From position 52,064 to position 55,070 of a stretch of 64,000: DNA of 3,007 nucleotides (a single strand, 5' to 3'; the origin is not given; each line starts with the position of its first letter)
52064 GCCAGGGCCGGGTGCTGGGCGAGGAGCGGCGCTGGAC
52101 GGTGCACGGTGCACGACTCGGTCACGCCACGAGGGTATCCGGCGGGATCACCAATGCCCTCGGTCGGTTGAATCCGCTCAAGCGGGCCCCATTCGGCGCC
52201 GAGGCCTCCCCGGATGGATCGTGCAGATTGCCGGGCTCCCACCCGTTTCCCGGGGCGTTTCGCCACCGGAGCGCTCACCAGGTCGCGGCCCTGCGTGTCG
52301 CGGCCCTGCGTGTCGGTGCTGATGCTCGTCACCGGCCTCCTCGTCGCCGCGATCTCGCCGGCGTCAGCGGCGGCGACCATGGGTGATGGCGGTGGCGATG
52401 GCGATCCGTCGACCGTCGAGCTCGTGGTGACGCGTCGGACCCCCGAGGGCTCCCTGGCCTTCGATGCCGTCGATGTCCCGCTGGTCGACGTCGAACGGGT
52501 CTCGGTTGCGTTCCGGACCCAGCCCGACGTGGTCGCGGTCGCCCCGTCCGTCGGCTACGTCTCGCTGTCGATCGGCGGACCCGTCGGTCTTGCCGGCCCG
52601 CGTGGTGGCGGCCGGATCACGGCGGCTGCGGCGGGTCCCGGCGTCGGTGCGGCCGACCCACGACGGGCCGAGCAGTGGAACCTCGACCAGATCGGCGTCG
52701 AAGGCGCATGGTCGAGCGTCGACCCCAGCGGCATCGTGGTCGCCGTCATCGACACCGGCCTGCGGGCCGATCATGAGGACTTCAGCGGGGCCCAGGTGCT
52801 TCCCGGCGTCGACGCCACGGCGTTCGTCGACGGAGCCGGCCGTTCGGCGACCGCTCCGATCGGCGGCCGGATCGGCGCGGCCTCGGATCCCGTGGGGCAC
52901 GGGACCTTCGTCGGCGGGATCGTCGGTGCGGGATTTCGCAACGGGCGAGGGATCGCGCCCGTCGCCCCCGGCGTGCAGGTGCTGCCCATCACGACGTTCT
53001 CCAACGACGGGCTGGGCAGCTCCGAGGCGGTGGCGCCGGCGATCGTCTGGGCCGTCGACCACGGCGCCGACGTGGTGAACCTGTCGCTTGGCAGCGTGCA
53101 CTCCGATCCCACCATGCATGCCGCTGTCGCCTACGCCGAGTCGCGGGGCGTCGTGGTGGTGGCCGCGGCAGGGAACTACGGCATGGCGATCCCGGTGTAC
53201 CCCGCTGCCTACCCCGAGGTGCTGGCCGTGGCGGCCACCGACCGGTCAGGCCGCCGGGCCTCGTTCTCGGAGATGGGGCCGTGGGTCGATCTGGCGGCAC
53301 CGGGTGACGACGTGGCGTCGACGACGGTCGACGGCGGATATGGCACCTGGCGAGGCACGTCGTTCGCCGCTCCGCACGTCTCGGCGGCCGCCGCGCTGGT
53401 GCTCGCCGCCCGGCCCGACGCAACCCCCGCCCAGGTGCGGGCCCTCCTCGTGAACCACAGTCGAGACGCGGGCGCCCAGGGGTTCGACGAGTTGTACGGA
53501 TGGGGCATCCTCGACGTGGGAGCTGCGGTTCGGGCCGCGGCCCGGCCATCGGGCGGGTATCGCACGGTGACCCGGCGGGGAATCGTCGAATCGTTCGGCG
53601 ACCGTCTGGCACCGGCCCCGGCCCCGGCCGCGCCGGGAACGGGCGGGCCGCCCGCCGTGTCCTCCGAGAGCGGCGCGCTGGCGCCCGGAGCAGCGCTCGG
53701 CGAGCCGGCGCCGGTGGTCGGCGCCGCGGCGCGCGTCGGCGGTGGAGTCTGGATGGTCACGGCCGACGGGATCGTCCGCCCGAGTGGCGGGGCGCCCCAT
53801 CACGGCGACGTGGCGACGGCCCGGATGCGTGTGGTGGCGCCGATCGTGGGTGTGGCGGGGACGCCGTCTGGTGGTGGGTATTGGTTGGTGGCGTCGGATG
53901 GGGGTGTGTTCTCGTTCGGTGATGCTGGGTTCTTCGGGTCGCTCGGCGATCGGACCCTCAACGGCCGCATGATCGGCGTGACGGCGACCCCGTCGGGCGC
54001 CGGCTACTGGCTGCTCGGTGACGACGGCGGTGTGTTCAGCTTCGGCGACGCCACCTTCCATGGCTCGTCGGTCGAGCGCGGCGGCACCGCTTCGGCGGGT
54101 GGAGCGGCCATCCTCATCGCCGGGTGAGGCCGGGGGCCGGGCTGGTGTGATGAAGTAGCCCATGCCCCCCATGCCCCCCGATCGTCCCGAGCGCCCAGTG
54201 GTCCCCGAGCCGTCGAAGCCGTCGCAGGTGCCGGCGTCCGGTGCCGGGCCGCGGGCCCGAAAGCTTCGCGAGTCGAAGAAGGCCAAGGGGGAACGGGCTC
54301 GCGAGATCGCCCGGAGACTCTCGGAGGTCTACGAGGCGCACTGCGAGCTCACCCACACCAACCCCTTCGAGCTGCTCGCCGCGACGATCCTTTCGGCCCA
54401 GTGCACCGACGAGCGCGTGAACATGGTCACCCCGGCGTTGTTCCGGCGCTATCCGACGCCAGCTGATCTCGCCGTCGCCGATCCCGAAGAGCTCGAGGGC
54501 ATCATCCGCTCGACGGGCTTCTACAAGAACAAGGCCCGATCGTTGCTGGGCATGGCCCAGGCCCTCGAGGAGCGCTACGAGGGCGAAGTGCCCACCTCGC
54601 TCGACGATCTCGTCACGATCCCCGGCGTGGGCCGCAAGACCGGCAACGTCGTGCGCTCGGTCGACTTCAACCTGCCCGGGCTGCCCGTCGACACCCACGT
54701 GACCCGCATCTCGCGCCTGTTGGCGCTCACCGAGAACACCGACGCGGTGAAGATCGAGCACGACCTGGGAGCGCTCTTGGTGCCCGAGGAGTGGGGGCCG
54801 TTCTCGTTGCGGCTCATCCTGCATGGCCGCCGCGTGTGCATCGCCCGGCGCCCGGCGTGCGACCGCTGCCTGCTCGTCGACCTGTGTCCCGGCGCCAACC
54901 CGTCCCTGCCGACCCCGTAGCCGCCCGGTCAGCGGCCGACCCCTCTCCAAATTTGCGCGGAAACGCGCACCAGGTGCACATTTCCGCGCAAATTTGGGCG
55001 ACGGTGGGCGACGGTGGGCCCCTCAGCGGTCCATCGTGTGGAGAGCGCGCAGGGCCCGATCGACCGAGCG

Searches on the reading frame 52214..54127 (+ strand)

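Call 60: search_protein_families(library=pfam, proteins=[window:52214-54127:+], max_evalue=0.00001)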
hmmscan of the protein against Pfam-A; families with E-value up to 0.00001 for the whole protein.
window:52214-54127:+ (637 aa): 1 family
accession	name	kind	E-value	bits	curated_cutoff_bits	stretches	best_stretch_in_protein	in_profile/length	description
PF00082.27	Peptidase_S8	-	3.7e-55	187.7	21.8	1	172-431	2-288/288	Subtilase family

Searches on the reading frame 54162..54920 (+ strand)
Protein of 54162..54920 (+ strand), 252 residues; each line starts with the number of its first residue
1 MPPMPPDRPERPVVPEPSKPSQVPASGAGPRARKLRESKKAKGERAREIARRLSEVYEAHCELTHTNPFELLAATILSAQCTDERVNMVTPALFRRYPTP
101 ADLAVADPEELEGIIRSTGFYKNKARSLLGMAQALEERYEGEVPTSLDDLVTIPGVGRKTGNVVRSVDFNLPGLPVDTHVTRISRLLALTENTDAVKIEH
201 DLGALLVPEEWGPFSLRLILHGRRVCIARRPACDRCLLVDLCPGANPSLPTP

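Call 60: search_protein_families(library=pfam, proteins=[window:54162-54920:+], max_evalue=0.00001)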
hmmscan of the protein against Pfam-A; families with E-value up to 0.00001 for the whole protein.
window:54162-54920:+ (252 aa): 2 families
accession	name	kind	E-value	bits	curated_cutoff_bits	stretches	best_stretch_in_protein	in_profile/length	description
PF00730.31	HhH-GPD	-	9.1e-24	84.3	26.2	1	74-202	2-102/108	HhH-GPD superfamily base excision DNA repair protein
PF00633.29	HHH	-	1.4e-08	34.6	24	1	138-166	1-29/30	Helix-hairpin-helix motif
